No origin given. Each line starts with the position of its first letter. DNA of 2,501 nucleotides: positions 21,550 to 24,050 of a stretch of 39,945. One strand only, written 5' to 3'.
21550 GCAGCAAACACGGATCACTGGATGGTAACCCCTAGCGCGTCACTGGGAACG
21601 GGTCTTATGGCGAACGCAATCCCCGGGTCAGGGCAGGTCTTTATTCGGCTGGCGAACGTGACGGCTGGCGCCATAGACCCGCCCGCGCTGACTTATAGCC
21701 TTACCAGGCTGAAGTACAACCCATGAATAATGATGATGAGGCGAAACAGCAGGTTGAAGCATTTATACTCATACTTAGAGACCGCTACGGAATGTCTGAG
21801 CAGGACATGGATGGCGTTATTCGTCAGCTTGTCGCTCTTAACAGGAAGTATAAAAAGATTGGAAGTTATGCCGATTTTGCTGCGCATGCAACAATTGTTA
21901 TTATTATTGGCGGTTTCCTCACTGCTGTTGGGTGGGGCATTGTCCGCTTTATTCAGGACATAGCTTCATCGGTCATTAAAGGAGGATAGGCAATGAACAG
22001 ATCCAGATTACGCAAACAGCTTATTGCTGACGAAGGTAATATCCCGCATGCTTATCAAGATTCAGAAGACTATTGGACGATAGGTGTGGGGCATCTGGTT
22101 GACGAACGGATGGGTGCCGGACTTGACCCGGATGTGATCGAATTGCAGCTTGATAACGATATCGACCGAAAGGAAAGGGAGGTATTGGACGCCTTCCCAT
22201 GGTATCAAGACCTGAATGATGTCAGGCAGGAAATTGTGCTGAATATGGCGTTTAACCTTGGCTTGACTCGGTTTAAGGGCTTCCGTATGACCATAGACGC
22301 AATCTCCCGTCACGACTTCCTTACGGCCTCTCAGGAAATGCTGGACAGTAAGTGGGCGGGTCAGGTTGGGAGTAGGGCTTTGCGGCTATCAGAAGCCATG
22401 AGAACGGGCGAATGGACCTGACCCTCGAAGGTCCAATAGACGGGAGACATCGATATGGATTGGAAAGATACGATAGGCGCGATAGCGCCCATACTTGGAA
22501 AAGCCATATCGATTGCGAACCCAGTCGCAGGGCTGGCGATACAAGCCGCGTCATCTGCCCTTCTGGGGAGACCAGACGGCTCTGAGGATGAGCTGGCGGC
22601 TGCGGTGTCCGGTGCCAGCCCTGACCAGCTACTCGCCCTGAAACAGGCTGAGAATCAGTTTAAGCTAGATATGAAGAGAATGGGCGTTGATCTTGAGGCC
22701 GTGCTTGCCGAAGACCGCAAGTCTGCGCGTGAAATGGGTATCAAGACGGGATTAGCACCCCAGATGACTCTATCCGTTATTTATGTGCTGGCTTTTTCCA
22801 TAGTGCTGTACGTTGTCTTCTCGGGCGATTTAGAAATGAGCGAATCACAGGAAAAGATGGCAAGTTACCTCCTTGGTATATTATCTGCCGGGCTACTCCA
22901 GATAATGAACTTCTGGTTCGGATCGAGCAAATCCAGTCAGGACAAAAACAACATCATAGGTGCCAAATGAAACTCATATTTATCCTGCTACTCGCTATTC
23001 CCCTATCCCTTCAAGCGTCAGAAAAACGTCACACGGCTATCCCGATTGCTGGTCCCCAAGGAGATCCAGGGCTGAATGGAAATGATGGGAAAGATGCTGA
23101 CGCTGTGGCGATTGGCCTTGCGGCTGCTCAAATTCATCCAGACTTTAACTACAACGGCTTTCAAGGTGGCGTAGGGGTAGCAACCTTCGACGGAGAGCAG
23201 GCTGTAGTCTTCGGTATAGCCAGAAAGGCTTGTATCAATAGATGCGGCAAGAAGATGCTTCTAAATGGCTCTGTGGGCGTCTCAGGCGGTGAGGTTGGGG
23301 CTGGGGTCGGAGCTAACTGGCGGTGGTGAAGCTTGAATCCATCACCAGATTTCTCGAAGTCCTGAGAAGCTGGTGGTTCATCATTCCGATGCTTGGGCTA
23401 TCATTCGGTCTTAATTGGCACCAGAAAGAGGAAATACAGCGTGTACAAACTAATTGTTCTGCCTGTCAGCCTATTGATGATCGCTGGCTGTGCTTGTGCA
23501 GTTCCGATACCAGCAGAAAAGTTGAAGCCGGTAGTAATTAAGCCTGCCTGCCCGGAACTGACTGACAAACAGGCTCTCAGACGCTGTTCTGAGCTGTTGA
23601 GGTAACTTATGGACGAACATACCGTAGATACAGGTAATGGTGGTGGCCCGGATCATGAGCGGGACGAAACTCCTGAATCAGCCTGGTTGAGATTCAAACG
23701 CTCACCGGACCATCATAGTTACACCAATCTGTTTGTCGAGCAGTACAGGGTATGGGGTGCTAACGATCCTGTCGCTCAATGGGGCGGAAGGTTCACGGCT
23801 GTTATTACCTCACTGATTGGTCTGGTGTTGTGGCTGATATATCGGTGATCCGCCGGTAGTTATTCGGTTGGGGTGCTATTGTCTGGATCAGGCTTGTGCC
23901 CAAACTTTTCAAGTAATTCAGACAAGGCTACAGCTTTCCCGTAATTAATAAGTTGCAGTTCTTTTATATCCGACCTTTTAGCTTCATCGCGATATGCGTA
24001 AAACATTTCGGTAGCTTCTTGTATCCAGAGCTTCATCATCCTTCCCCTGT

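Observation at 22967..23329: Minimal trimeric-autotransporter-like protein translationally embedded in the lysis cassette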

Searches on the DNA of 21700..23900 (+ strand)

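Call 5: search_dna_similar(query=window:21700-23900:+, collection=phages, mode=near, max_rows=30)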
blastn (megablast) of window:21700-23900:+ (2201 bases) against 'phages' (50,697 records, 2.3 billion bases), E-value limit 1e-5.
No match.

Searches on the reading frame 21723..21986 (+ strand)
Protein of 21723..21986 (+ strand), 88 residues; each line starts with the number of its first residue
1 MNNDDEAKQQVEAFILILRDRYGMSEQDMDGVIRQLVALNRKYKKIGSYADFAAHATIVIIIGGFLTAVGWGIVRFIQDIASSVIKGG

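Call 3: search_protein_families(library=pfam, proteins=[window:21723-21986:+], max_evalue=1)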
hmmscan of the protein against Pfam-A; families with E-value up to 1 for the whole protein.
window:21723-21986:+ (88 aa): 1 family
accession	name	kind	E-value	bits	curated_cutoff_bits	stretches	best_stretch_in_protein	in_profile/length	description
PF21120.3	MCM_WH_arc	-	0.0086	16.5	26.1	1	15-36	27-48/63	Archaeal MCM, winged-helix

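Call 4: search_protein_families(library=phrogs, proteins=[window:21723-21986:+], max_evalue=1)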
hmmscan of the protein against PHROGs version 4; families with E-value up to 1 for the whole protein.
window:21723-21986:+ (88 aa): 0 families

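Call 80: search_protein_families(library=ncbifam, proteins=[window:21723-21986:+], max_evalue=0.1)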
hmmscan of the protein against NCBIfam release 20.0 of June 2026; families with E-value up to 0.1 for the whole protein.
window:21723-21986:+ (88 aa): 0 families

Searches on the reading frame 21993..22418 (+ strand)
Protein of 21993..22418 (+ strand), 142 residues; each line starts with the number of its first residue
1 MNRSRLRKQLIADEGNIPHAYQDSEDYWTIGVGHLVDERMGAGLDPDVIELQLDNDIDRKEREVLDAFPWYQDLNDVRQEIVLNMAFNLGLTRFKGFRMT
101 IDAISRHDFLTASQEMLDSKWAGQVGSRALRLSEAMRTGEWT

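Call 3: search_protein_families(library=pfam, proteins=[window:21993-22418:+], max_evalue=1)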
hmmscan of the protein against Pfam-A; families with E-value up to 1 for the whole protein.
window:21993-22418:+ (142 aa): 1 family
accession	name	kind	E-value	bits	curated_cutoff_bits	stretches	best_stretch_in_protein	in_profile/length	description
PF00959.24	Phage_lysozyme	-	1.5e-10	41.9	22.3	1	14-124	4-110/125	Phage lysozyme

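Call 4: search_protein_families(library=phrogs, proteins=[window:21993-22418:+], max_evalue=1)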
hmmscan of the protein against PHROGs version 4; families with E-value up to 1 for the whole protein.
window:21993-22418:+ (142 aa): 8 families
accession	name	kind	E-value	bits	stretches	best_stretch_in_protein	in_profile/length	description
phrog_33534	-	unknown function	1.3e-18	67.8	1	67-140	7-86/94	-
phrog_7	-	lysis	4.9e-16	59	1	10-121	562-675/873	endolysin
phrog_13211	-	tail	2.1e-08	33.7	1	20-130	764-877/887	baseplate hub subunit and tail lysozyme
phrog_430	-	tail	4e-06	26.5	1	8-139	169-288/868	baseplate hub subunit and tail lysozyme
phrog_15410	-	unknown function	3.1e-05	24.2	1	19-132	186-307/311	-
phrog_2083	-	head and packaging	0.0012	18.4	1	5-137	762-900/908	internal virion lysozyme motif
phrog_28234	-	lysis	0.022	14.8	1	25-116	96-194/372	endolysin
phrog_3572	-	lysis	0.089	12.2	1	5-34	265-295/653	endolysin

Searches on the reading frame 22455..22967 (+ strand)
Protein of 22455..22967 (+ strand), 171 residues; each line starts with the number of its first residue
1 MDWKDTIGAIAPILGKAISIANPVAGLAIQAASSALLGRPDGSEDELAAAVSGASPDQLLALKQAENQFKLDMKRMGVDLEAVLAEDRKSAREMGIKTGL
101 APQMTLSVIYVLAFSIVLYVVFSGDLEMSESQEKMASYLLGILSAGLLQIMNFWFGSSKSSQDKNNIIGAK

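Call 3: search_protein_families(library=pfam, proteins=[window:22455-22967:+], max_evalue=1)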
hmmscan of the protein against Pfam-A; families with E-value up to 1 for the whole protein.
window:22455-22967:+ (171 aa): 1 family
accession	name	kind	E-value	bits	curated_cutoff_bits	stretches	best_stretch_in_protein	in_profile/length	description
PF03239.20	FTR1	-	0.022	14.5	25.3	1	102-160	154-214/284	Iron permease FTR1 family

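Call 4: search_protein_families(library=phrogs, proteins=[window:22455-22967:+], max_evalue=1)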
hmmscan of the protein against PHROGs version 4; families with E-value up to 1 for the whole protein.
window:22455-22967:+ (171 aa): 3 families
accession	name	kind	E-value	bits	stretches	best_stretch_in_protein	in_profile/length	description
phrog_1544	-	unknown function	7.7e-21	75.7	1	1-168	1-192/200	-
phrog_9990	-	unknown function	0.00021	22.2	1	113-166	18-68/72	-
phrog_24036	-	unknown function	0.31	12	1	88-154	62-128/145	-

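Call 14: find_related_loci(query=window:22455-22967:+, collection=viral_contigs, flank=5000)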
Query window:22455-22967:+ (171 aa) in viral_contigs; peptide patterns used: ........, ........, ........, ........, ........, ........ (x = any residue, [..] = any of these).
31 stretches matched a pattern; 22 encode a relative of the query (tblastn E <= 1e-3); 22 distinct loci.
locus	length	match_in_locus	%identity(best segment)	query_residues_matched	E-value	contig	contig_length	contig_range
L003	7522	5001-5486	47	1-165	6e-49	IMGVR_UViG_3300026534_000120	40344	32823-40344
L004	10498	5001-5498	46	1-167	6e-43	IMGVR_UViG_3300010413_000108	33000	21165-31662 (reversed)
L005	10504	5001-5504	40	1-171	4e-41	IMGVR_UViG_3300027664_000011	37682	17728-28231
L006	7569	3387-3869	43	1-165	2e-40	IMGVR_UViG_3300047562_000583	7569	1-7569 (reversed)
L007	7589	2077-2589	42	1-171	9e-39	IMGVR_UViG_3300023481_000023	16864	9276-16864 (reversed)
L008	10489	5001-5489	43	1-165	4e-38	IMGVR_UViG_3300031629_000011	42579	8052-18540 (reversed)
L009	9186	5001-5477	39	2-165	2e-36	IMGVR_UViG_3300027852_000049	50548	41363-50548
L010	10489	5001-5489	44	1-165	4e-35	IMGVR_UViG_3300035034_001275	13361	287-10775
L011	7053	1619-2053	41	20-170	3e-35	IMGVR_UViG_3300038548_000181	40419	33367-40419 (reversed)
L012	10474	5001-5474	40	1-166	6e-35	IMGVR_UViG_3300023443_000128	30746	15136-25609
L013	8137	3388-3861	39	2-166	2e-34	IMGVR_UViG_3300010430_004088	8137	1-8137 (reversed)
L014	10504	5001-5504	40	1-171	6e-34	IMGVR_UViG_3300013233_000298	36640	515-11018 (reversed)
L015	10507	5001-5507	40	1-171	1e-40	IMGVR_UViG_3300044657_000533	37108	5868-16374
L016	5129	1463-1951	38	4-170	9e-33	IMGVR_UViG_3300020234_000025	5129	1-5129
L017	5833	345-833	38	4-170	9e-33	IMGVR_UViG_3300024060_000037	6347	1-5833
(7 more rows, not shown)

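Call 15: search_dna_similar(query=window:22455-22967:+, collection=phages, mode=protein, max_rows=40, max_evalue=0.001)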
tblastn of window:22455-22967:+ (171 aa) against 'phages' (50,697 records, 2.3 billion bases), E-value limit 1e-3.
Records with a match: 121; places in all: 121; records where one place covers at least 80% of the query: 90.
Best place of each record, by identity: <60% 121.
By first word of the organism name: Vibrio 91; Pseudoalteromonas 12; Bordetella 5; Pantoea 3; Caudoviricetes 2; Rhodoferax 2; Ralstonia 2; Bacteriophage 1; Shewanella 1; Oceanospirillum 1; and 1 more.
By host as written in the record: - 59; Vibrio crassostreae 12; Vibrio cyclitrophicus 7; Pseudoalteromonas marina 4; Vibrio splendidus 4; Vibrio sp. sp. F13 3; Vibrio cholerae 3; Rhodoferax sp. IMCC26218 2; and 21 more.
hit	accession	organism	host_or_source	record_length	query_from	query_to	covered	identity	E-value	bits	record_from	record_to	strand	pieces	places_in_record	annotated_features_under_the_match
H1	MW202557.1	Caudoviricetes sp.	Manatee Spring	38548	1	168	98%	36.6%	8e-25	105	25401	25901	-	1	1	hypothetical protein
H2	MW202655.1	Bacteriophage sp.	Manatee Spring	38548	1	168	98%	36.6%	8e-25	105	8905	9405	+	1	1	hypothetical protein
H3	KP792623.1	Rhodoferax phage P26218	Rhodoferax sp. IMCC26218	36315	1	168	98%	34.1%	2e-22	99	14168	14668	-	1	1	hypothetical protein (x2)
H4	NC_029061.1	Rhodoferax phage P26218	Rhodoferax sp. IMCC26218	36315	1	168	98%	34.1%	2e-22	99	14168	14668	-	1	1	hypothetical protein (x2)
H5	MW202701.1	Caudoviricetes sp.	Manatee Spring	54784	1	168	98%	30.8%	2e-8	58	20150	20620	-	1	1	holin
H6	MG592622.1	Vibrio phage 1.256.O._10N.286.45.F8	Vibrio cyclitrophicus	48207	1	171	100%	29.8%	7e-20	91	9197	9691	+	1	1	TMhelix containing protein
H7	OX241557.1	Vibrio phage 466E53-1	Seawater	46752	1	171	100%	29.8%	2e-19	90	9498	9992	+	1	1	TMhelix containing protein | hypothetical protein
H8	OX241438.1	Vibrio phage 191E37-1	Seawater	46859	1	171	100%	29.8%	2e-19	90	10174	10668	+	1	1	TMhelix containing protein | hypothetical protein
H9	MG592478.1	Vibrio phage 1.106.O._10N.286.51.F7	Vibrio cyclitrophicus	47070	1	171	100%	29.8%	2e-19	90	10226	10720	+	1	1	TMhelix containing protein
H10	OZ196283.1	Vibrio phage F27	Seawater and oysters mix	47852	1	171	100%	29.8%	2e-19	90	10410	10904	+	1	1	hypothetical protein (x2)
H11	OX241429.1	Vibrio phage 115E34-1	Seawater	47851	1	171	100%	29.8%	2e-19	90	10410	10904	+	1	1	TMhelix containing protein | hypothetical protein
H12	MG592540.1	Vibrio phage 1.173.O._10N.261.55.A11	Vibrio cyclitrophicus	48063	1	171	100%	29.8%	2e-19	90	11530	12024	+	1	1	TMhelix containing protein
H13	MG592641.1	Vibrio phage 1.273.O._10N.286.54.C7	Vibrio cyclitrophicus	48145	1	171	100%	29.8%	2e-19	90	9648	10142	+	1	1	TMhelix containing protein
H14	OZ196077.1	Vibrio phage K375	Seawater and oysters mix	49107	1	171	100%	29.8%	2e-19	90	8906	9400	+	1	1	hypothetical protein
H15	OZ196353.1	Vibrio phage K374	Seawater and oysters mix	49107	1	171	100%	29.8%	2e-19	90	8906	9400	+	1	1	hypothetical protein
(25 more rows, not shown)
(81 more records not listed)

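Call 80: search_protein_families(library=ncbifam, proteins=[window:22455-22967:+], max_evalue=0.1)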
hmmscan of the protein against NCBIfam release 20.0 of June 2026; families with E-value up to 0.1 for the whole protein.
window:22455-22967:+ (171 aa): 0 families

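Call 91: search_protein_families(library=pfam, proteins=[L004:3681-4268:+], max_evalue=0.01)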
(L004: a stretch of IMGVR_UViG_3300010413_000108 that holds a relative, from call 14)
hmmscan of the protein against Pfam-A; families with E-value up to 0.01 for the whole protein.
L004:3681-4268:+ (196 aa): 1 family
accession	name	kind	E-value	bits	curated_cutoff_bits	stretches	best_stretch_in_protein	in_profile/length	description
PF01520.23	Amidase_3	-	7.4e-11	42.8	27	1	2-168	1-150/174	N-acetylmuramoyl-L-alanine amidase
